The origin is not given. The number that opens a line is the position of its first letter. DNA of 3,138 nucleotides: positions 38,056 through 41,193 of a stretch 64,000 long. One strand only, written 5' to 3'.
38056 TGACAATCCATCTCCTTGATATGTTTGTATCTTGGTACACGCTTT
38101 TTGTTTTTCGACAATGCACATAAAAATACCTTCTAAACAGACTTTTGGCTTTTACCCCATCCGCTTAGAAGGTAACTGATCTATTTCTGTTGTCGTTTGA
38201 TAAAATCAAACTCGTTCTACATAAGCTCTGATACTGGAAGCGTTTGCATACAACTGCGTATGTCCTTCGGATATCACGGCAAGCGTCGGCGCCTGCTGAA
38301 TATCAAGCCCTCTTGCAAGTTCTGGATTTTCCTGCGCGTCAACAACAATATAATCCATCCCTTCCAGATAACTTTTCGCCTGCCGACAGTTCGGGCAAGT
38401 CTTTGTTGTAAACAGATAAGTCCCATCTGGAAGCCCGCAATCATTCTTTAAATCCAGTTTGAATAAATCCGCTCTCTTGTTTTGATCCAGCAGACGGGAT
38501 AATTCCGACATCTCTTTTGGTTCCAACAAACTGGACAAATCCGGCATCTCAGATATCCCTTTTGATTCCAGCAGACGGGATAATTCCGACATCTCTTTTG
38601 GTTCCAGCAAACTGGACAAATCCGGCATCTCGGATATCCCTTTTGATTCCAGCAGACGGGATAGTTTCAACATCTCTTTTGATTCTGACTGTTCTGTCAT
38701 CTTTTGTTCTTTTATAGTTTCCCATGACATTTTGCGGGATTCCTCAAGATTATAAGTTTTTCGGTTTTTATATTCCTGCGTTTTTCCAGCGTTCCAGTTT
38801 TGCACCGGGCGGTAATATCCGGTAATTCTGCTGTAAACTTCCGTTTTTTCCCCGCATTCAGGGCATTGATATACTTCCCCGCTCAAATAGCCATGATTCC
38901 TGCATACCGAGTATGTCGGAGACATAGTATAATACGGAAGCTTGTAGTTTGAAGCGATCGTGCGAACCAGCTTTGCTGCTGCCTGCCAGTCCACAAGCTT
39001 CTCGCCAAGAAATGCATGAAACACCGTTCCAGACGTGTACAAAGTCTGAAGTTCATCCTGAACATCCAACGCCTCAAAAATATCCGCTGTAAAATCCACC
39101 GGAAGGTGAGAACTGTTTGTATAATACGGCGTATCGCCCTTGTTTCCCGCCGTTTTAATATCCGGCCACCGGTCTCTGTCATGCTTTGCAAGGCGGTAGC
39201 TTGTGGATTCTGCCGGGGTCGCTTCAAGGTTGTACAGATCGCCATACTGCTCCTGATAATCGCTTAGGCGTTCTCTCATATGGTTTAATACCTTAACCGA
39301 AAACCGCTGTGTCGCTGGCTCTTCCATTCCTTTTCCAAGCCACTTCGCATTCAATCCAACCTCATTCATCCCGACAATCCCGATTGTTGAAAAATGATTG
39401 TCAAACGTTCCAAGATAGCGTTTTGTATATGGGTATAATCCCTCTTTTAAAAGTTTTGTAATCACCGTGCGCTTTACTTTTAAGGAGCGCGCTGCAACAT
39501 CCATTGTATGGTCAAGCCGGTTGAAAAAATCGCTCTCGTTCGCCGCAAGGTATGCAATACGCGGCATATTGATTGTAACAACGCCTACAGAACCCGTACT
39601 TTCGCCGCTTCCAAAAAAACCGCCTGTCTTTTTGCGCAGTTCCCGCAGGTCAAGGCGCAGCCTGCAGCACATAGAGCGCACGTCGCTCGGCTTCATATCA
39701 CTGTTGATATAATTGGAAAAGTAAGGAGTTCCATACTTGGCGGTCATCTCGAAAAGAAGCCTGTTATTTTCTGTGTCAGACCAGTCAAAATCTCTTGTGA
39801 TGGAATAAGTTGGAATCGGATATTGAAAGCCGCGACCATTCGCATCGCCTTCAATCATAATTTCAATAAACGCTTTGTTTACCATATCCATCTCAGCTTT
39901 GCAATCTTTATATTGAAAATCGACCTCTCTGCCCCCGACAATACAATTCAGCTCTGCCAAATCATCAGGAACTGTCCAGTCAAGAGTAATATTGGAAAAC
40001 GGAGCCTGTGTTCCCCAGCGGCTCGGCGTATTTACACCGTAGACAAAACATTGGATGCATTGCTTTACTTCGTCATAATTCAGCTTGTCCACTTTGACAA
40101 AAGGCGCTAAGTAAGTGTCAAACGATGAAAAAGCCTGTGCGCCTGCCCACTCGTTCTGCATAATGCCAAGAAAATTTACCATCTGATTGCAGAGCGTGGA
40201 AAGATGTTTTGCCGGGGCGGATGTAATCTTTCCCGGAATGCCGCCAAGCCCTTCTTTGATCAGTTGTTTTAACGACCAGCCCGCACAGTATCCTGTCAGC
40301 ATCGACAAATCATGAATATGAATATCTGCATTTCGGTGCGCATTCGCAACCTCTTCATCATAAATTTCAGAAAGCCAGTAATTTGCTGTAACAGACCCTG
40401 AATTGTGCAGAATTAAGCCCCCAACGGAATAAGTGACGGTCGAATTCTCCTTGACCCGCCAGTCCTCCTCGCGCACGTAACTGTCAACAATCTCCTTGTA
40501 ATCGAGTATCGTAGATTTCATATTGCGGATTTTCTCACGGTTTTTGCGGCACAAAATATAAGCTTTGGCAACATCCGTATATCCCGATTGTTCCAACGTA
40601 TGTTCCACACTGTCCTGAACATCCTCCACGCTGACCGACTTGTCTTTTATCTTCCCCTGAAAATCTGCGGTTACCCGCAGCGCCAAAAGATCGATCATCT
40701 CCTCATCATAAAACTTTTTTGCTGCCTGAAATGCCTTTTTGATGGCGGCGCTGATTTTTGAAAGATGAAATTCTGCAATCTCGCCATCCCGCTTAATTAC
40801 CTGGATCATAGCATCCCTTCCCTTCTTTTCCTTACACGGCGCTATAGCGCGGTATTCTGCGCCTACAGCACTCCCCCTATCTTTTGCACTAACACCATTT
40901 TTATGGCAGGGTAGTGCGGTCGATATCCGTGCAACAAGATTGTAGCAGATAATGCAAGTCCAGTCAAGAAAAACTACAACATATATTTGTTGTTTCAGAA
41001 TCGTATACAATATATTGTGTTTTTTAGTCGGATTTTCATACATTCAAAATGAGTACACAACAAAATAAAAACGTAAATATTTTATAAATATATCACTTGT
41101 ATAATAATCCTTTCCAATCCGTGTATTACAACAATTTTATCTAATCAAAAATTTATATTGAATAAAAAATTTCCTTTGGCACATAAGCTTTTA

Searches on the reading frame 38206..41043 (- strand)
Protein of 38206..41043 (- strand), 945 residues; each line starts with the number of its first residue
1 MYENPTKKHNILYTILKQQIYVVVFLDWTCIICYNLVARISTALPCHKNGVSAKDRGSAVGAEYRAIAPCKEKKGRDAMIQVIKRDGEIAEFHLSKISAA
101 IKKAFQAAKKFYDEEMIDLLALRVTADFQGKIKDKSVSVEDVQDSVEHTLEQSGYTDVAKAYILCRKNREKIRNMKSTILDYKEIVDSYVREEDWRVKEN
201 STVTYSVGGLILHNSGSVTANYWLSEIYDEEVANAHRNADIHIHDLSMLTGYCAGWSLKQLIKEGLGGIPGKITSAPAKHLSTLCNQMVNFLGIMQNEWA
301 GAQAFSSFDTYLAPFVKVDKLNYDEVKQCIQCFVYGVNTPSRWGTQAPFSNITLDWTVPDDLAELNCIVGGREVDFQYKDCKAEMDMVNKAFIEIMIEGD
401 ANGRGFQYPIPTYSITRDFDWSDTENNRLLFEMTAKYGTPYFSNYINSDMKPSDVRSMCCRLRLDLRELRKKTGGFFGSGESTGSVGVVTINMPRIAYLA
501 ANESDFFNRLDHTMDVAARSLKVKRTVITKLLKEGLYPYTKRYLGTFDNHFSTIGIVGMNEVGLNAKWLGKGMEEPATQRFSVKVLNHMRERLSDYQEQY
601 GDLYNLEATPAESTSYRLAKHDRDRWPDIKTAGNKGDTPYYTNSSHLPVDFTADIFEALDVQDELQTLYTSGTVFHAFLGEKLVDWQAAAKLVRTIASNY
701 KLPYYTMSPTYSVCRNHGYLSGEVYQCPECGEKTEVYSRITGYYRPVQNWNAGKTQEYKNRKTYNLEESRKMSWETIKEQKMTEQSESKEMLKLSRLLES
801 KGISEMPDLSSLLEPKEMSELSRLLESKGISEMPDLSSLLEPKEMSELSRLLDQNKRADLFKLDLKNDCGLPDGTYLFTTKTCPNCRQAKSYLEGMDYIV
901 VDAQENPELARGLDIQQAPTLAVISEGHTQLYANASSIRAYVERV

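Call 24: search_protein_families(library=ncbifam, proteins=[window:38206-41043:-], max_evalue=1e-10)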
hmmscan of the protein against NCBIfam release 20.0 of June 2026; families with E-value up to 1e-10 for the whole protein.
window:38206-41043:- (945 aa): 13 families
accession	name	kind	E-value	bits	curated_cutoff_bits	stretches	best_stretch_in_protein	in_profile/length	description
NF006126.0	PRK08270.1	equivalog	0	1135.7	548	1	79-766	2-683/684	ribonucleoside triphosphate reductase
TIGR02487.1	NrdD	equivalog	1.4e-155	519.1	326.35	1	198-763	1-580/581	anaerobic ribonucleoside-triphosphate reductase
NF006358.0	PRK08579.1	equivalog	4e-122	408.5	585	2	182-472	9-296/624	anaerobic ribonucleoside triphosphate reductase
NF005497.0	PRK07111.1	equivalog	2.5e-77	260.9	764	2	79-317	2-234/746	anaerobic ribonucleoside triphosphate reductase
NF006127.0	PRK08271.1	equivalog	1.3e-71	241.9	545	1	224-764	91-627/631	anaerobic ribonucleoside-triphosphate reductase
TIGR02827.1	RNR_anaer_Bdell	equivalog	1.7e-58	198.6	568.3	1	225-761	65-594/596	anaerobic ribonucleoside-triphosphate reductase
NF006732.0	PRK09263.1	equivalog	1.4e-57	195.6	657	1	79-763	2-704/712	anaerobic ribonucleoside-triphosphate reductase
NF011292.0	PRK14704.1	equivalog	7.8e-31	107.3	736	1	182-761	15-614/618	anaerobic ribonucleoside triphosphate reductase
NF009028.0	PRK12364.1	equivalog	1.5e-17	62.9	1377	1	81-182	2-104/842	ribonucleoside-diphosphate reductase subunit alpha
NF009029.0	PRK12365.1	equivalog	3.3e-16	58.4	1350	1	72-207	110-248/1046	ribonucleoside-diphosphate reductase subunit alpha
NF005544.0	PRK07207.1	equivalog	1.1e-14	53.3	965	1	71-178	25-139/965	ribonucleoside-diphosphate reductase subunit alpha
NF005010.0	PRK06406.1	subfamily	1.4e-14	53.3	1125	1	79-179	4-105/771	vitamin B12-dependent ribonucleotide reductase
NF006207.0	PRK08332.1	equivalog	1.6e-11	42.2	2400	1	81-185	5-108/1684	vitamin B12-dependent ribonucleotide reductase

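Call 25: find_homologous_proteins(query=window:38206-41043:-, max_evalue=1e-100)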
Query window:38206-41043:- (945 aa): 8000 proteins with E <= 1e-100 among 8000 candidates; the best 120 are listed.
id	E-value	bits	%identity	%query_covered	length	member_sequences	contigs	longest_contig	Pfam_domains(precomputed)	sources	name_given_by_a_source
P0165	0.0e+0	2181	94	100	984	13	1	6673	PF03477.22,PF13597.12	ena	-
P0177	0.0e+0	2158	97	100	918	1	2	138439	PF03477.22,PF13597.12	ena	-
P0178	0.0e+0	1767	90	92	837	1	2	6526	PF00462.31,PF03477.22,PF13597.12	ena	-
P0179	0.0e+0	1686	-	-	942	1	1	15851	PF00462.31,PF00085.27,PF03477.22,PF13597.12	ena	-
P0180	0.0e+0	1590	80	92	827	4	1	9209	PF00462.31,PF03477.22,PF13597.12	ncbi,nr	ncbi:MAG: ribonucleoside triphosphate reductase [Lachnospiraceae bacterium]|nr:ribonucleoside tripho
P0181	0.0e+0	1558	89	73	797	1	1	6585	PF00462.31,PF03477.22,PF13597.12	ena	-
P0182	0.0e+0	1552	78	92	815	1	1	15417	PF00462.31,PF03477.22,PF13597.12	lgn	-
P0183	0.0e+0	1535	85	76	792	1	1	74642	PF00085.27,PF03477.22,PF13597.12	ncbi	-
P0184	0.0e+0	1528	76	92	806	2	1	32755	PF03477.22,PF13597.12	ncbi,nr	ncbi:MAG: ribonucleoside triphosphate reductase [Lachnospiraceae bacterium]|nr:ribonucleoside tripho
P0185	0.0e+0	1526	82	80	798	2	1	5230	PF03477.22,PF13597.12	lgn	-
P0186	0.0e+0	1522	81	80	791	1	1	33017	PF03477.22,PF13597.12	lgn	-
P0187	0.0e+0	1520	81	80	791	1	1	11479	PF03477.22,PF13597.12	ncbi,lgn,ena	-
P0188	0.0e+0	1511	87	75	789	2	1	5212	PF03477.22,PF13597.12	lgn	-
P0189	0.0e+0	1510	86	73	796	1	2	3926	PF00462.31,PF03477.22,PF13597.12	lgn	-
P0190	0.0e+0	1509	86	74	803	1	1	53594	PF03477.22,PF13597.12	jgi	jgi:ribonucleoside-triphosphate reductase (formate)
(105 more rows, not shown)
